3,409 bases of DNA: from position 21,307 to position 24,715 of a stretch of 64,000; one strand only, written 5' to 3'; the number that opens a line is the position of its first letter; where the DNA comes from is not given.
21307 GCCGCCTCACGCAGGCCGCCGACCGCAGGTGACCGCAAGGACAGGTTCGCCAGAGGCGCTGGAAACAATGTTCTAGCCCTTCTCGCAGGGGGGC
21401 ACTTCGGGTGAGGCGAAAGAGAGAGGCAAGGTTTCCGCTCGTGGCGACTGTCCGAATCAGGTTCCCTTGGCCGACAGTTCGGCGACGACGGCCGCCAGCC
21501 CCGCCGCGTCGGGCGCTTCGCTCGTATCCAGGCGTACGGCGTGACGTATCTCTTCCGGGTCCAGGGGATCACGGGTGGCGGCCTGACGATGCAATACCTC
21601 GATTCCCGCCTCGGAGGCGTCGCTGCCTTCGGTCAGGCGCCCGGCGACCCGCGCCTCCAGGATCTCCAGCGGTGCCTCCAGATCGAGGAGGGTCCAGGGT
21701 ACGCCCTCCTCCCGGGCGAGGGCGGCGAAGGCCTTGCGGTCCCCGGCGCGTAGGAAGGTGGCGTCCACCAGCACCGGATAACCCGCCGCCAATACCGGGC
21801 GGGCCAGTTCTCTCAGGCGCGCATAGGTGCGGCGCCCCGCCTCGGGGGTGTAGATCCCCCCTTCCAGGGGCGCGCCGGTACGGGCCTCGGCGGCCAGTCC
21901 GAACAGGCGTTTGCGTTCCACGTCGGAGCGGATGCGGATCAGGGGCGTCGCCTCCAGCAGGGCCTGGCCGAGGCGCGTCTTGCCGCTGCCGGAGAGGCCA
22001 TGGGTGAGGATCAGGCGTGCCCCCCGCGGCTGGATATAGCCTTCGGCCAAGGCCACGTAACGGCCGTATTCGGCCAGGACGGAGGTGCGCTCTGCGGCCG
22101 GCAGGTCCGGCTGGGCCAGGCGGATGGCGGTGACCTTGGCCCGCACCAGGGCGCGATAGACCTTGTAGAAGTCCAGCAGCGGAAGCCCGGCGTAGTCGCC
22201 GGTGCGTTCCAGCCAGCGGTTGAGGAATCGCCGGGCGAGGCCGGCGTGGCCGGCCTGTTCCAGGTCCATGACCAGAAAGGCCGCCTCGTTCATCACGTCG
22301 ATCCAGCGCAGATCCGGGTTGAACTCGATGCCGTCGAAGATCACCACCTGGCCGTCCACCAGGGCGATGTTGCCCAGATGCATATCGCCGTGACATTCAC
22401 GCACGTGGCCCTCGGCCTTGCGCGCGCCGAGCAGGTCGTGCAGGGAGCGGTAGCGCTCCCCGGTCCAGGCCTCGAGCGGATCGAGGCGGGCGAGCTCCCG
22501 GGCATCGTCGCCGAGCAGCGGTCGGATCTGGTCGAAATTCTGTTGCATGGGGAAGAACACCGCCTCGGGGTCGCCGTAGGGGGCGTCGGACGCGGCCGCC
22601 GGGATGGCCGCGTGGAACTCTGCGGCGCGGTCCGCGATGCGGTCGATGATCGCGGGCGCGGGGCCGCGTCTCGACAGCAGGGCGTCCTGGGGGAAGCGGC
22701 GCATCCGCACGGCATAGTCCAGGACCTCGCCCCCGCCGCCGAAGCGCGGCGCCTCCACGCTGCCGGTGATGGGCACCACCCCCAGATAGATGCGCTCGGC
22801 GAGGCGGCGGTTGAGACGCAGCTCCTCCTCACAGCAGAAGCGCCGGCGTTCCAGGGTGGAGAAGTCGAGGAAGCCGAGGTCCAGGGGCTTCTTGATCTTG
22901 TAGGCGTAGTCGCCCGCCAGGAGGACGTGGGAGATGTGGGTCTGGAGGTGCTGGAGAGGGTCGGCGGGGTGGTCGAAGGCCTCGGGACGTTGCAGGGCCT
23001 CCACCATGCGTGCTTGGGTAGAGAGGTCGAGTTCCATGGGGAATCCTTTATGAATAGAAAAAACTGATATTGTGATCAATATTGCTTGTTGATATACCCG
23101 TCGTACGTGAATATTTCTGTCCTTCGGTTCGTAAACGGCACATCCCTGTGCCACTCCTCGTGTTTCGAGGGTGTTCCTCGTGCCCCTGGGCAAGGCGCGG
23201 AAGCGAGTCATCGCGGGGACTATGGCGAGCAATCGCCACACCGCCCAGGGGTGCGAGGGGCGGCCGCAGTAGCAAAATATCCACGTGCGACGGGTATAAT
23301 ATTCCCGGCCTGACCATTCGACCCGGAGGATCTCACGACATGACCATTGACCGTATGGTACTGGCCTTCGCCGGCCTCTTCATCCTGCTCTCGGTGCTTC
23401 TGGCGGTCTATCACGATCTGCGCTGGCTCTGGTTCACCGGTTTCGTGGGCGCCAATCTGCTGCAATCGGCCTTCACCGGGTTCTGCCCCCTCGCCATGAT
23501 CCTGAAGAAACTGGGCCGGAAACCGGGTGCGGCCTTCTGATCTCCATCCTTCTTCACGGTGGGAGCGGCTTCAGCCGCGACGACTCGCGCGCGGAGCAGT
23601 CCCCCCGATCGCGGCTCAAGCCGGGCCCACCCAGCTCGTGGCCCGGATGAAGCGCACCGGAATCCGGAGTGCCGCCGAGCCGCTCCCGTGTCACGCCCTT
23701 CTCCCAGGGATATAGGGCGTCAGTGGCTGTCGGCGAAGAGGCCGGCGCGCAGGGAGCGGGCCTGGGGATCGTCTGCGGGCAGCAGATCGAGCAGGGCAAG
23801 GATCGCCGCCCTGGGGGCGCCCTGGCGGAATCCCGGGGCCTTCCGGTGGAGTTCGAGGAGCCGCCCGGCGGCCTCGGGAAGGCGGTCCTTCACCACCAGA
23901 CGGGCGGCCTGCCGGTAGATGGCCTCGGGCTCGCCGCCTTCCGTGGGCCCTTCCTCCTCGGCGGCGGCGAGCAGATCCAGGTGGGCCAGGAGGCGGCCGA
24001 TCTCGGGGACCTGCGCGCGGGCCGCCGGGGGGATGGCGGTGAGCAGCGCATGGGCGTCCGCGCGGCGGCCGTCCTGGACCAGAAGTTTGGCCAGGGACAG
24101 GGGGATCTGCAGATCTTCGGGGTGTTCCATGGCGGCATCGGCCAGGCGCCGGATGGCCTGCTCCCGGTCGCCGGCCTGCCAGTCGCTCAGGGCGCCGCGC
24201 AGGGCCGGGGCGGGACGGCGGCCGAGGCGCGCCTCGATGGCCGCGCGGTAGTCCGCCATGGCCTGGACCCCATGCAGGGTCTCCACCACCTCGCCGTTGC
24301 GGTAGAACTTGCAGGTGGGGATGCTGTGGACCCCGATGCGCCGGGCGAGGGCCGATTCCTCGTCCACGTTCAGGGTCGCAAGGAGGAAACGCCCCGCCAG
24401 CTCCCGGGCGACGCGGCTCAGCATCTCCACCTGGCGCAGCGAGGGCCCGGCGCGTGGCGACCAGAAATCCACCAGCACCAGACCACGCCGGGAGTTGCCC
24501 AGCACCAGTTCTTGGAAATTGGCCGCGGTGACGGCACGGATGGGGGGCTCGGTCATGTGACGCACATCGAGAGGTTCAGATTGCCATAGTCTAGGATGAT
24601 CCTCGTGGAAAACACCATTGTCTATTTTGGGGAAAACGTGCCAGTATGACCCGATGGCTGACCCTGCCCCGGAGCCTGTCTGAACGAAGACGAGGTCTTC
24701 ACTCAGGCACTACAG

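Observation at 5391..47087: Dense family of ~170-205 bp TIR foldback (MITE-like) elements, at least 7 copies in 64 kb and no transposase in sight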

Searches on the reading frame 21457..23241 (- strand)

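Call 13: search_protein_families(library=pfam, proteins=[window:21457-23241:-])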
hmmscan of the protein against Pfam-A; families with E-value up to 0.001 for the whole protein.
window:21457-23241:- (594 aa): 1 family
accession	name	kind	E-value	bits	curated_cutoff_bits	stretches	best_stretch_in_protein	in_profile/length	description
PF13671.12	AAA_33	-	2.7e-35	122.2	27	1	410-560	1-143/143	AAA domain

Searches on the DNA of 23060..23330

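Call 83: search_rna_families(source=window, start=23060, end=23330, threshold=evalue, max_evalue=1)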
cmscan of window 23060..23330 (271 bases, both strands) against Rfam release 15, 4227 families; matches with E-value up to 1: 0.
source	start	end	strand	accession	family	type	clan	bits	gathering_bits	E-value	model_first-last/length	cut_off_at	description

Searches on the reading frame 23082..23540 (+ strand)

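Call 13: search_protein_families(library=pfam, proteins=[window:23082-23540:+])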
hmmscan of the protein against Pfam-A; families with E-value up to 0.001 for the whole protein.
window:23082-23540:+ (152 aa): 1 family
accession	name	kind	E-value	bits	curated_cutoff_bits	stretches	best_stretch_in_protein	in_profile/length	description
PF11127.14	YgaP-like_TM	-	1.1e-13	51.5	25.3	1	88-143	7-60/66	Inner membrane protein YgaP-like, transmembrane domain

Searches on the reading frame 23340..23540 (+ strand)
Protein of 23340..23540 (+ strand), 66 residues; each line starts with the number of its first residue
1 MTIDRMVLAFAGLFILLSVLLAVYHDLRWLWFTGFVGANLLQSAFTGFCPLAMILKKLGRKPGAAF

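Call 71: find_encoding_contigs(protein=window:23340-23540:+, flank=3000, max_places=10)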
Protein window:23340-23540:+ (66 aa): 5 contigs read that carry it; 2 places shown.
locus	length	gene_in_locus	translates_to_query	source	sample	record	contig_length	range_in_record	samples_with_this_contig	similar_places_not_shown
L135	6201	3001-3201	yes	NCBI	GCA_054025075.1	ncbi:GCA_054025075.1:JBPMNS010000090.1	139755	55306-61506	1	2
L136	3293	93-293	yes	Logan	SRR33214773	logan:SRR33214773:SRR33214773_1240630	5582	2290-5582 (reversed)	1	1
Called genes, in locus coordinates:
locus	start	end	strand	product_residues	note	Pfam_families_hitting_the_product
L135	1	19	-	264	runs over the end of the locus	PF12849:PBP_like_2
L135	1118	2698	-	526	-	PF01636:APH (weak), PF13671:AAA_33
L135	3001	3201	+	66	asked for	PF11127:YgaP-like_TM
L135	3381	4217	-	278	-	PF00085:Thioredoxin, PF14559:TPR_19, PF14561:TPR_20 (weak)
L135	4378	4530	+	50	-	-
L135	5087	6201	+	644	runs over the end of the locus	PF07715:Plug, PF00593:TonB_dep_Rec_b-barrel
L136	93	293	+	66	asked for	PF11127:YgaP-like_TM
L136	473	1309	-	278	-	PF00085:Thioredoxin, PF14559:TPR_19, PF14561:TPR_20 (weak)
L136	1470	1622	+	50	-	-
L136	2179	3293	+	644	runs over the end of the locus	PF07715:Plug, PF00593:TonB_dep_Rec_b-barrel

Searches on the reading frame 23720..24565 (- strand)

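Call 13: search_protein_families(library=pfam, proteins=[window:23720-24565:-])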
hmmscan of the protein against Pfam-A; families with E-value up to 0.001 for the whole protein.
window:23720-24565:- (281 aa): 4 families
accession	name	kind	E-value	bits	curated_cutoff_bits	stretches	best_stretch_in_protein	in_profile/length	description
PF00085.26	Thioredoxin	-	1e-12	48.4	23.5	1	11-110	4-101/103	Thioredoxin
PF14561.12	TPR_20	-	2.3e-11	44.3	25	1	199-277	8-86/90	Tetratricopeptide repeat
PF14559.12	TPR_19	-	1.7e-09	38.3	25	1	129-196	2-68/68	Tetratricopeptide repeat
PF07449.17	HyaE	-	0.00081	19.8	22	0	48-106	49-108/108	Hydrogenase-1 expression protein HyaE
